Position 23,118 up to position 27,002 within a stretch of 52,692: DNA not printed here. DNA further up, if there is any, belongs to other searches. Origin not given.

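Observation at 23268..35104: Contiguous secreted/cell-surface block: giant Cys-rich repeat protein, hydrolase, GT-C-like membrane protein and two different zinc metalloproteases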

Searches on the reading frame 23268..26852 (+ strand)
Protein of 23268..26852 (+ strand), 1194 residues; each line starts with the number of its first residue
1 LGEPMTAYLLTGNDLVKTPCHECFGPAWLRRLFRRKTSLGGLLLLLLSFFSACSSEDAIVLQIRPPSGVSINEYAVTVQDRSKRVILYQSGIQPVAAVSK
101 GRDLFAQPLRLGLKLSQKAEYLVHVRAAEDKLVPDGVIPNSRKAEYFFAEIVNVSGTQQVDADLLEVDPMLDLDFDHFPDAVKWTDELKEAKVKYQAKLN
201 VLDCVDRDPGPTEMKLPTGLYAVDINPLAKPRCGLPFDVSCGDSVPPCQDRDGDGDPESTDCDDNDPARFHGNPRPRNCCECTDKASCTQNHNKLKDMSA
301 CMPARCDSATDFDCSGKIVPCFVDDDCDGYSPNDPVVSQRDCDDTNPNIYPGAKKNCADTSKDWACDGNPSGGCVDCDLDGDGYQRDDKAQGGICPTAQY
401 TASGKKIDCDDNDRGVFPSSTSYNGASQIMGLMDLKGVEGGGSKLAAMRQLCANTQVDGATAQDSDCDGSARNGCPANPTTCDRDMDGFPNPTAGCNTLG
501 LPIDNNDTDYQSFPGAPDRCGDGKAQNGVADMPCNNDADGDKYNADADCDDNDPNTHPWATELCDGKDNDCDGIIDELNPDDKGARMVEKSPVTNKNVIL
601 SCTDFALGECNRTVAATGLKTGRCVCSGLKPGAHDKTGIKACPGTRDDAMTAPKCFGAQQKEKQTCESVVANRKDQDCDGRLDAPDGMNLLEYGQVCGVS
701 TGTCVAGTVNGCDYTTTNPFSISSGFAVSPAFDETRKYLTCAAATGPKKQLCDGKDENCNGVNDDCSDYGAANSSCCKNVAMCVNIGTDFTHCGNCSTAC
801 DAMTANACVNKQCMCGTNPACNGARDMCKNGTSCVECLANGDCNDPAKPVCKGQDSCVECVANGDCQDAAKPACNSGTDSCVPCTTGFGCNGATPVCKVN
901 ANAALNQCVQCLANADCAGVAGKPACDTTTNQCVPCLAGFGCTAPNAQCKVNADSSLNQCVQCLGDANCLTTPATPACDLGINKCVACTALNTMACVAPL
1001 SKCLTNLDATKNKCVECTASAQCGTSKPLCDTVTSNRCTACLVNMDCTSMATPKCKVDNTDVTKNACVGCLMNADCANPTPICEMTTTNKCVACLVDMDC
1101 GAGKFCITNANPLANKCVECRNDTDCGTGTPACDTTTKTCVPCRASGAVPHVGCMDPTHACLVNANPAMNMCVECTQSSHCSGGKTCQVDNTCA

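Call 4: search_protein_families(library=pfam, proteins=[window:23268-26852:+], max_evalue=0.01)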
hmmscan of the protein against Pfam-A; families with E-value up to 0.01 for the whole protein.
window:23268-26852:+ (1194 aa): 1 family
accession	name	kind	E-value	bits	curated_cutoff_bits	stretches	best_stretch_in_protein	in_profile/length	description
PF11617.13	Cu-binding_MopE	-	2.7e-11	43.9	27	1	548-577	1-30/30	Putative metal-binding motif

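Call 5: search_protein_families(library=ncbifam, proteins=[window:23268-26852:+], max_evalue=0.01)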
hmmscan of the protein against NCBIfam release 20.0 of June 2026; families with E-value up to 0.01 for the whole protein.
window:23268-26852:+ (1194 aa): 2 families
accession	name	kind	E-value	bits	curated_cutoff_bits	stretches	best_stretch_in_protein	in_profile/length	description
NF033759.1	exchanger_TraA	exception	2.3e-08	33.1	750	1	1017-1191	275-440/666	outer membrane exchange protein TraA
TIGR04201.1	Myxo_Cys_RPT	repeat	3.1e-06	27.1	25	2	1091-1111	2-22/22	Cys-rich repeat-containing protein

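Call 30: find_homologous_proteins(query=window:23280-26852:+)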
Query window:23280-26852:+ (1190 aa): 1983 proteins with E <= 0.001 among 8000 candidates; the best 120 are listed.
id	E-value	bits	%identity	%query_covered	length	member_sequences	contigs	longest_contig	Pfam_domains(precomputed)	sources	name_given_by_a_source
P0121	0.0e+0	2526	90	100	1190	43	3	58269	PF11617.14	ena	-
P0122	0.0e+0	2223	81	100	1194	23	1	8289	PF11617.14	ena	-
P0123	0.0e+0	2055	75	100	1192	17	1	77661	PF11617.14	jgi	jgi:Cys-rich repeat protein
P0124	0.0e+0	2036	75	98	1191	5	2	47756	PF11617.14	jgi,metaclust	jgi:hypothetical protein|metaclust:\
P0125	0.0e+0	1863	72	96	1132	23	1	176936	PF11617.14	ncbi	ncbi:MAG: MopE-related protein [Polyangia bacterium]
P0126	0.0e+0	1819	69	100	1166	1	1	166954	PF11617.14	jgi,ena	-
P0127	0.0e+0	1749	67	97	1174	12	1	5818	PF11617.14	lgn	-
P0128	0.0e+0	1665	65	96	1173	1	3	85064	PF11617.14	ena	-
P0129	0.0e+0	1321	66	72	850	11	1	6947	PF11617.14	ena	-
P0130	0.0e+0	1167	53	93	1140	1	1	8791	PF11617.14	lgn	-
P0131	0.0e+0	1151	52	97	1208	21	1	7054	PF27011.1,PF11617.14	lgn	-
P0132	0.0e+0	1150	51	96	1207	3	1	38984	PF11617.14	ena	-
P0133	0.0e+0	1149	52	95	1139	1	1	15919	PF11617.14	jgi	jgi:hypothetical protein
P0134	0.0e+0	1149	52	92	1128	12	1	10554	PF11617.14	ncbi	-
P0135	0.0e+0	1111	50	97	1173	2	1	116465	PF11617.14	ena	-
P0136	0.0e+0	1090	53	88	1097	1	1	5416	PF11617.14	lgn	-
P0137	0.0e+0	1012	48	95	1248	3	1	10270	PF11617.14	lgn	-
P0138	2.4e-298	1011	47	90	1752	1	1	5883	PF11617.14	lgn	-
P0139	1.6e-292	992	49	94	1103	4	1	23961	PF11617.14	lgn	-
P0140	1.9e-291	988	47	92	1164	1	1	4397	PF11617.14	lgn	-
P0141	2.4e-291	988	46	97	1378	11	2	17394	PF11617.14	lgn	-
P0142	3.0e-289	981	48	92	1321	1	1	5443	PF11617.14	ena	-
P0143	1.5e-287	975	47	92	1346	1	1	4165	PF11617.14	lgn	-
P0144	5.0e-287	974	48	95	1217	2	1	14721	PF27011.1,PF11617.14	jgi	-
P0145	1.2e-283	962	50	82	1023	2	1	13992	PF11617.14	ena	-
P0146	9.5e-281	953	49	83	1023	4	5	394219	PF11617.14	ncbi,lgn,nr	ncbi:MAG: putative metal-binding motif-containing protein [Myxococcales bacterium]|nr:putative metal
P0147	4.6e-275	934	51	86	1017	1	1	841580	PF11617.14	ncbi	ncbi:MAG: putative metal-binding motif-containing protein [Polyangia bacterium]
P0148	8.9e-268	910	48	88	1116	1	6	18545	PF11617.14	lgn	-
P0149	7.4e-255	867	45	91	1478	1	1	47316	PF11617.14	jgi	-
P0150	3.9e-250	851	39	97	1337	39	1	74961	PF11617.14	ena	-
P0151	2.8e-246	839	49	73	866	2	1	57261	PF11617.14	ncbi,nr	ncbi:MAG: putative metal-binding motif-containing protein, partial [Myxococcales bacterium]|nr:putat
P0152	9.5e-240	817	38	97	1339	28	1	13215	PF11617.14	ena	-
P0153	6.7e-237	808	39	94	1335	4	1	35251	PF11617.14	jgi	-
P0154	4.3e-236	805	37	98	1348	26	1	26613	PF11617.14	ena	-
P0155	1.1e-232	794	38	96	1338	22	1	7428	PF11617.14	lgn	-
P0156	6.1e-232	791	38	97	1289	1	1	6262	PF11617.14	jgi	jgi:hypothetical protein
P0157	8.2e-231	787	39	96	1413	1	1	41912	PF11617.14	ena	-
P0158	3.4e-223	762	43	88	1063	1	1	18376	PF11617.14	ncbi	-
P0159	3.1e-219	749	39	97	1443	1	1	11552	PF11617.14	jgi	-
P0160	1.8e-216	740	39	96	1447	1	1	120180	PF11617.14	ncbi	-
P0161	8.3e-208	711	40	98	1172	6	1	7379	PF11617.14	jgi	-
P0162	5.1e-205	702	47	69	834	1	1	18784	PF11617.14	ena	-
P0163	2.8e-204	699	40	96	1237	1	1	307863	PF11617.14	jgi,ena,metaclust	metaclust:\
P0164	1.2e-201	691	41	92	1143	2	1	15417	PF11617.14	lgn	-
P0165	2.3e-200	687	41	96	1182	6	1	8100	PF11617.14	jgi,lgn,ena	-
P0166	2.0e-199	683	38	98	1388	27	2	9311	PF11617.14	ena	-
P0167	1.7e-197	677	41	90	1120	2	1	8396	PF11617.14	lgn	-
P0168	2.4e-187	643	42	77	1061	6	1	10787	PF11617.14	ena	-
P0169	3.5e-177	610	38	78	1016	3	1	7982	PF11617.14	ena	-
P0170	6.4e-173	596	41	78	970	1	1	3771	PF11617.14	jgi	jgi:hypothetical protein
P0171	9.6e-171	588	44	60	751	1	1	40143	PF11617.14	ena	-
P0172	1.5e-164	568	37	83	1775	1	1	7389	PF11617.14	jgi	jgi:hypothetical protein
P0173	3.6e-161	557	37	98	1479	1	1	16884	PF11617.14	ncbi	-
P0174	5.0e-113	397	46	39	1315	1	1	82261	PF11617.14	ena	-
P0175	4.5e-103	364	37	62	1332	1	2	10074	PF11617.14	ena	-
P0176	1.0e-102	363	38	60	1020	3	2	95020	PF11617.14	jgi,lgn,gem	-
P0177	3.4e-92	328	37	58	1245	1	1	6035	PF11617.14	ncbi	-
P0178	1.4e-82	296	34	62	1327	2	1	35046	PF11617.14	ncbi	ncbi:MAG: putative metal-binding motif-containing protein [Polyangia bacterium]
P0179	1.0e-80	290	36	58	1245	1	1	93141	PF11617.14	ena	-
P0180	3.4e-77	278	33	62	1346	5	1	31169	PF11617.14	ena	-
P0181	6.8e-75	271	29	27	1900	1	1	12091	PF11617.14,PF07603.18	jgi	jgi:hypothetical protein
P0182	1.7e-74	270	36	65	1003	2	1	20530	PF11617.14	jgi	jgi:hypothetical protein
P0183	1.8e-68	250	34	66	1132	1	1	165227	PF11617.14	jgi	jgi:Putative metal-binding motif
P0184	9.0e-68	247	34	56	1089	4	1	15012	PF11617.14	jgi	-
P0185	3.8e-66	242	34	67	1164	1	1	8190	PF11617.14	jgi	jgi:hypothetical protein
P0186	6.0e-66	241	34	68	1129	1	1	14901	PF11617.14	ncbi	-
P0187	6.4e-63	231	33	73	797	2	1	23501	PF11617.14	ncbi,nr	ncbi:MAG: MopE-related protein [Polyangia bacterium]|nr:MopE-related protein [Polyangia bacterium]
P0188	1.1e-62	230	34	68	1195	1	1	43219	PF11617.14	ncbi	-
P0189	2.4e-61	226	31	27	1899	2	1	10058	PF11617.14,PF07603.18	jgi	jgi:hypothetical protein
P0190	3.9e-61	225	30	28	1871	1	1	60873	PF11617.14,PF00932.26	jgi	jgi:hypothetical protein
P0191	4.1e-58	215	35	50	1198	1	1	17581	PF11617.14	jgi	jgi:hypothetical protein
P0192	6.3e-58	215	32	10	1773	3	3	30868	PF11617.14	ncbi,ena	-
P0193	1.1e-56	211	30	75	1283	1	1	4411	PF11617.14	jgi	-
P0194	3.6e-56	209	34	52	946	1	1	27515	PF11617.14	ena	-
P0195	3.2e-53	199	27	65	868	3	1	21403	PF11617.14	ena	-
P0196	4.9e-53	198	31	28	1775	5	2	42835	PF11617.14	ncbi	-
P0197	1.2e-52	197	30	82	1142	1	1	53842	PF11617.14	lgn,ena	-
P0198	9.0e-52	194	29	35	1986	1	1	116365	PF01839.30,PF11617.14,PF13517.13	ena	-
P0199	1.2e-51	194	32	20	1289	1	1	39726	PF01839.30,PF11617.14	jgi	jgi:hypothetical protein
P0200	1.7e-51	193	45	7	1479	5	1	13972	PF11617.14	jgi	jgi:MYXO-CTERM domain-containing protein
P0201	2.1e-51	193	52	4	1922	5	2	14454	PF13582.13,PF11617.14,PF13688.13,PF18962.8,PF13574.13,PF13583.12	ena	-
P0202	8.5e-51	191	35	15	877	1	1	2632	PF11617.14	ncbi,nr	ncbi:MAG TPA: putative metal-binding motif-containing protein, partial [Methanomicrobiales archaeon]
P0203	3.1e-50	189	30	22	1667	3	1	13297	PF11617.14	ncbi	-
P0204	6.2e-50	188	32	58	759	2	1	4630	PF11617.14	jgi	jgi:hypothetical protein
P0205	7.8e-50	188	31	27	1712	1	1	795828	PF11617.14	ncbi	ncbi:MAG: MopE-related protein [Myxococcota bacterium]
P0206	8.0e-50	188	44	6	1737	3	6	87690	PF11617.14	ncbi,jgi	jgi:hypothetical protein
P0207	1.2e-49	187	46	6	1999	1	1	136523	PF11617.14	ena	-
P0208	4.5e-48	182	29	21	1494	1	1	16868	PF04151.22,PF11617.14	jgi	jgi:MYXO-CTERM domain-containing protein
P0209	5.0e-48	182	29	23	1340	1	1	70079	PF11617.14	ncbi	-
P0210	1.9e-47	180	30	27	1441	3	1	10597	PF11617.14,PF24272.2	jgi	jgi:hypothetical protein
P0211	5.9e-47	178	26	28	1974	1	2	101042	PF00059.28,PF11617.14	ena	-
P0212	1.6e-46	177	26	27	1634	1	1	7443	PF11617.14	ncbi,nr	ncbi:MAG: hypothetical protein HN348_04595, partial [Proteobacteria bacterium]|nr:hypothetical prote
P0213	2.3e-46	176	63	3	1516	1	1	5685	PF04151.22,PF11617.14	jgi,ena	jgi:hypothetical protein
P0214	2.3e-46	176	30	22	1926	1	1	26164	PF13582.13,PF11617.14,PF13688.13,PF18962.8,PF13574.13,PF13583.12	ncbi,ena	-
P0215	1.5e-45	174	30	28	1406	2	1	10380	PF11617.14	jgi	-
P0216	4.9e-45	172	35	10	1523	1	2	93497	PF00059.28,PF11617.14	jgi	jgi:hypothetical protein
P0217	5.6e-45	172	28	20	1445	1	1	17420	PF11617.14,PF24272.2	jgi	jgi:hypothetical protein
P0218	6.6e-44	168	32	58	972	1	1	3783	PF11617.14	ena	-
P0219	1.7e-43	167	30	29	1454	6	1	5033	PF11617.14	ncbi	-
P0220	2.6e-43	166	29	29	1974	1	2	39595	PF11617.14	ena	-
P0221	5.0e-43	165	28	21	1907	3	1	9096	PF00059.28,PF11617.14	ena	-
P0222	6.2e-43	165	28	22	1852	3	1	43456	PF13582.13,PF11617.14,PF13688.13,PF18962.8,PF13574.13,PF13583.12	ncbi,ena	-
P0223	7.0e-43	165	29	27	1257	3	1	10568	PF11617.14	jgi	jgi:hypothetical protein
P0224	9.5e-43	164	31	28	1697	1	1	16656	PF01839.30,PF11617.14,PF17957.8,PF13517.13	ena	-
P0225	1.0e-41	161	27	30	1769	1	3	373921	PF11617.14,PF07603.18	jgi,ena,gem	-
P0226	1.1e-41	161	65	3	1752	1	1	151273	PF11617.14,PF10102.15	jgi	jgi:large repetitive protein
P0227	1.8e-41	160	32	29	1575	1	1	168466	PF11617.14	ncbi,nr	ncbi:hypothetical protein L6R50_05215, partial [Myxococcota bacterium]|nr:hypothetical protein [Myxo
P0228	6.2e-41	158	31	27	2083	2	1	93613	PF13895.13,PF13573.13,PF26862.1,PF11617.14,PF18962.8,PF10000.16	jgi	jgi:hypothetical protein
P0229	9.5e-41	158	64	4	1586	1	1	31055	PF00059.28,PF11617.14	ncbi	ncbi:MAG: MopE-related protein [Pseudomonadota bacterium]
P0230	1.6e-40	157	30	23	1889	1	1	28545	PF11617.14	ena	-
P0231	1.6e-40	157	29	36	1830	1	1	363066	PF11617.14,PF13519.13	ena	-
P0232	1.7e-40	157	34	53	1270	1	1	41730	PF11617.14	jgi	jgi:hypothetical protein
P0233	1.8e-40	157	29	30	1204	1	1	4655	PF11617.14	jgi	jgi:hypothetical protein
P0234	2.4e-40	156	59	3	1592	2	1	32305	PF00059.28,PF11617.14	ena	-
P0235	3.2e-40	156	32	22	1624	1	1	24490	PF22073.3,PF15780.12,PF11617.14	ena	-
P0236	4.2e-40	156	29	22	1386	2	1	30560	PF11617.14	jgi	-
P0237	7.1e-40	155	28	23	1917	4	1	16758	PF13582.13,PF11617.14,PF18962.8,PF13574.13,PF13583.12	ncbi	-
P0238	1.1e-39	154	67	3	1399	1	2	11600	PF11617.14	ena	-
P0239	1.3e-39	154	30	21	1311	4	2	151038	PF11617.14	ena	-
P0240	1.7e-39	154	32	21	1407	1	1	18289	PF00059.28,PF11617.14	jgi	jgi:hypothetical protein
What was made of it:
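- Full-length giant homologues were found only in Polyangia/'Myxococcales' MAGs (call 30).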

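Call 31: find_encoding_contigs(protein=P0147, flank=10000, max_places=1)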
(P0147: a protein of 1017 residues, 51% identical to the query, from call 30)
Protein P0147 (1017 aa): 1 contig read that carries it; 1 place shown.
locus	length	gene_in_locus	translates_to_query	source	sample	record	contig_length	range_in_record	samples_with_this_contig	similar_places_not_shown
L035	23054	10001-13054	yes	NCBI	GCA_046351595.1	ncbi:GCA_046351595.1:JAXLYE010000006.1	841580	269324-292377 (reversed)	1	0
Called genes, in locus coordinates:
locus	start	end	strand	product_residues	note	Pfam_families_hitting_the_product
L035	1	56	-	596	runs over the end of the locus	PF03460:NIR_SIR_ferr, PF01077:NIR_SIR, PF03460:NIR_SIR_ferr, PF01077:NIR_SIR (weak)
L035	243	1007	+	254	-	PF13560:HTH_31, PF01381:HTH_3, PF07883:Cupin_2, PF02311:AraC_binding (weak)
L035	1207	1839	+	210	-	PF13241:NAD_binding_7, PF14824:Sirohm_synth_M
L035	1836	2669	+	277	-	PF00590:TP_methylase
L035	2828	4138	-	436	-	PF22020:RlmL_1st, PF02926:THUMP, PF01170:UPF0020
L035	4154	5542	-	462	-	PF00324:AA_permease, PF13520:AA_permease_2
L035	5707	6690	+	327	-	-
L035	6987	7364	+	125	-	-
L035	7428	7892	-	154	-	-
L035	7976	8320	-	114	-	-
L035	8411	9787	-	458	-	PF09924:LPG_synthase_C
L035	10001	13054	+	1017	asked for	PF11617:Cu-binding_MopE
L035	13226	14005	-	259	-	-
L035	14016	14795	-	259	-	-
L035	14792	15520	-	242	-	-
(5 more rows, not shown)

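Call 32: find_encoding_contigs(protein=P0135, flank=10000, max_places=1)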
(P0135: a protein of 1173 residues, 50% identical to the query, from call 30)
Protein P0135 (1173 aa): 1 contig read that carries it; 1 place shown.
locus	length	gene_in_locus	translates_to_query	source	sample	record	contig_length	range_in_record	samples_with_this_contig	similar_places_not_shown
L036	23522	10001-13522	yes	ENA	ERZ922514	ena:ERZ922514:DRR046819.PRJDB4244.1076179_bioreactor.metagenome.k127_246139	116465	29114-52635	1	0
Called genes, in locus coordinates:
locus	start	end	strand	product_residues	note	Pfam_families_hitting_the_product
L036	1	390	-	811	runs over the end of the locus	PF07715:Plug, PF00593:TonB_dep_Rec_b-barrel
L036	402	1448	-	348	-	-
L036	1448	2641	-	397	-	-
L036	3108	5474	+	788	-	-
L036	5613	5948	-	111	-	-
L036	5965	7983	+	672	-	PF13522:GATase_6, PF13537:GATase_7, PF00733:Asn_synthase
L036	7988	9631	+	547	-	-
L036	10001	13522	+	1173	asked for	PF11617:Cu-binding_MopE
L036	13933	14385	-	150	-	-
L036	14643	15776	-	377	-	PF13489:Methyltransf_23, PF13847:Methyltransf_31 (weak), PF08241:Methyltransf_11, PF08242:Methyltransf_12, PF13649:Methyltransf_25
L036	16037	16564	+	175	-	PF03652:RuvX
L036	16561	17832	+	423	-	-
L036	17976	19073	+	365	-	PF06167:Peptidase_M90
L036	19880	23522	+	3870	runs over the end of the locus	PF00515:TPR_1 (faint), PF07719:TPR_2 (faint), PF13174:TPR_6 (faint), PF13181:TPR_8 (faint), PF13414:TPR_11 (faint), PF13424:TPR_12 (faint), PF13428:TPR_14 (faint), PF14559:TPR_19 (weak), +5 more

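Call 33: find_encoding_contigs(protein=P0163, flank=10000, max_places=1)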
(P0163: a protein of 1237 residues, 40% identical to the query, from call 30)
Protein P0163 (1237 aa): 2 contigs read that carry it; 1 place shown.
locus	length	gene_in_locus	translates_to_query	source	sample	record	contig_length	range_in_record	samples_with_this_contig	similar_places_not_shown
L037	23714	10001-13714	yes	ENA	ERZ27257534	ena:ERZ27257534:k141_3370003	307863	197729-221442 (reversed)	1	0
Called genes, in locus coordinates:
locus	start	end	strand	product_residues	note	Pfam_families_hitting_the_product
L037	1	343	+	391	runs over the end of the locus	PF06812:ImpA_N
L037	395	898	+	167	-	PF05591:T6SS_VipA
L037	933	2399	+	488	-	PF05943:VipB, PF18945:VipB_2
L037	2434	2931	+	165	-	PF05638:T6SS_HCP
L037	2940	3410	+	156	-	PF04965:GPW_gp25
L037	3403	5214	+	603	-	PF05947:T6SS_TssF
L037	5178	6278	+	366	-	-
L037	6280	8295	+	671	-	PF05954:Phage_GPD, PF04717:Phage_base_V, PF22178:Gp5_trimer_C, PF06715:Gp5_C (faint)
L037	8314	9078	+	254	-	-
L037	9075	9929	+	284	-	PF01381:HTH_3, PF12844:HTH_19, PF13560:HTH_31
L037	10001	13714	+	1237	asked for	PF11617:Cu-binding_MopE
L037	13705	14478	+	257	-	PF13620:CarboxypepD_reg (faint), PF08308:PEGA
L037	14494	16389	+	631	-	PF00069:Pkinase, PF07714:PK_Tyr_Ser-Thr, PF03781:FGE-sulfatase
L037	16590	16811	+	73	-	-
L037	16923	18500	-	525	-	PF07642:BBP2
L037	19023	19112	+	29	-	PF09604:Potass_KdpF (weak)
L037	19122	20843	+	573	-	PF03814:KdpA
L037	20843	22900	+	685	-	PF00122:E1-E2_ATPase, PF00702:Hydrolase, PF08282:Hydrolase_3 (faint)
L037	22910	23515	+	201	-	PF02669:KdpC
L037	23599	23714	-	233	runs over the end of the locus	PF04542:Sigma70_r2 (weak), PF07638:Sigma70_ECF (weak), PF04545:Sigma70_r4, PF08281:Sigma70_r4_2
